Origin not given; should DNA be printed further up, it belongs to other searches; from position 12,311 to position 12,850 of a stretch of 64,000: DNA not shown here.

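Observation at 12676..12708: Frameshift near homopolymeric A7 tracts splits the NTPase between Walker A and Walker B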

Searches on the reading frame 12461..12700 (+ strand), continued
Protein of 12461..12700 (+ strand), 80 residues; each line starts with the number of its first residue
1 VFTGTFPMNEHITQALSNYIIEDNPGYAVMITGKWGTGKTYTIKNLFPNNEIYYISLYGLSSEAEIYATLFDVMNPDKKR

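Call 64: fold_search(model_id=the predicted structure, library=pdb)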
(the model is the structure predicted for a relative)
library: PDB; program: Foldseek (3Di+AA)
matches with E <= 10: 1015; with E <= 0.001: 6
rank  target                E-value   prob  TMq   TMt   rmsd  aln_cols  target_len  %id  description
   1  7jk6_D                4.9e-04  1.00  0.24  0.30  19.8       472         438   11  Structure of Drosophila ORC in the active conformation (released 2020-09-09)
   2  7tji_D                9.0e-04  1.00  0.26  0.33   9.0       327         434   16  S. cerevisiae ORC bound to 84 bp ARS1 DNA and Cdc6 (state 2) with flexible Orc6 N-terminal domain (released 2022-10-05)
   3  9gjp_E                9.0e-04  1.00  0.29  0.39  16.6       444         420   12  OCCM maturation intermediate stalled with an Arginine Finger mutation in Mcm5: Conformer 2 (released 2025-03-05)
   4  5uj7_A                9.0e-04  1.00  0.22  0.36  12.0       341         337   13  Structure of the active form of human Origin Recognition Complex ATPase motor module, complex subunitS 1, 4, 5 (released 2017-02-08)
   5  5ujm_A                9.0e-04  1.00  0.22  0.36  12.0       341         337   13  Structure of the active form of human Origin Recognition Complex and its ATPase motor module (released 2017-02-08)
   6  7tjh_D                9.7e-04  1.00  0.25  0.32  14.1       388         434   15  S. cerevisiae ORC bound to 84 bp ARS1 DNA and Cdc6 (state 1) with flexible Orc6 N-terminal domain (released 2022-10-05)
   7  1fnn_A                1.1e-03  1.00  0.29  0.42  11.0       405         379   12  CRYSTAL STRUCTURE OF CDC6P FROM PYROBACULUM AEROPHILUM (released 2000-10-04)
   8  7jps_A                1.3e-03  1.00  0.25  0.37  10.9       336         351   14  ORC-DNA: Human Origin Recognition Complex (ORC) with DNA bound in the core (released 2020-09-09)
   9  4xgc_E                1.3e-03  1.00  0.22  0.31  21.3       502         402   14  Crystal structure of the eukaryotic origin recognition complex (released 2015-04-01)
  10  7jpo_A                1.3e-03  1.00  0.25  0.39  11.5       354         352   14  ORC-O1AAA: Human Origin Recognition Complex (ORC) with dynamic/unresolved ORC2 WH (released 2020-09-02)
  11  7jpo_E                1.3e-03  1.00  0.28  0.39  20.5       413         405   14  ORC-O1AAA: Human Origin Recognition Complex (ORC) with dynamic/unresolved ORC2 WH (released 2020-09-02)
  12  8zp5_E                1.4e-03  1.00  0.28  0.36   9.5       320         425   11  Cryo-EM structure of origin recognition complex (Orc5 basic patch mutations) with ARS1 DNA bound (released 2025-04-16)
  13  7wbu                  1.7e-03  0.99  0.23  0.16  26.4       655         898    9  Cryo-EM structure of bovine NLRP9 (released 2022-04-06)
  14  7jgr_E                1.9e-03  1.00  0.25  0.34  11.4       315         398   14  Structure of Drosophila ORC bound to DNA (84 bp) and Cdc6 (released 2020-09-09)
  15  8s0e_E                2.1e-03  1.00  0.28  0.43   8.2       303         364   14  H. sapiens OCCM bound to double stranded DNA (released 2024-10-02)
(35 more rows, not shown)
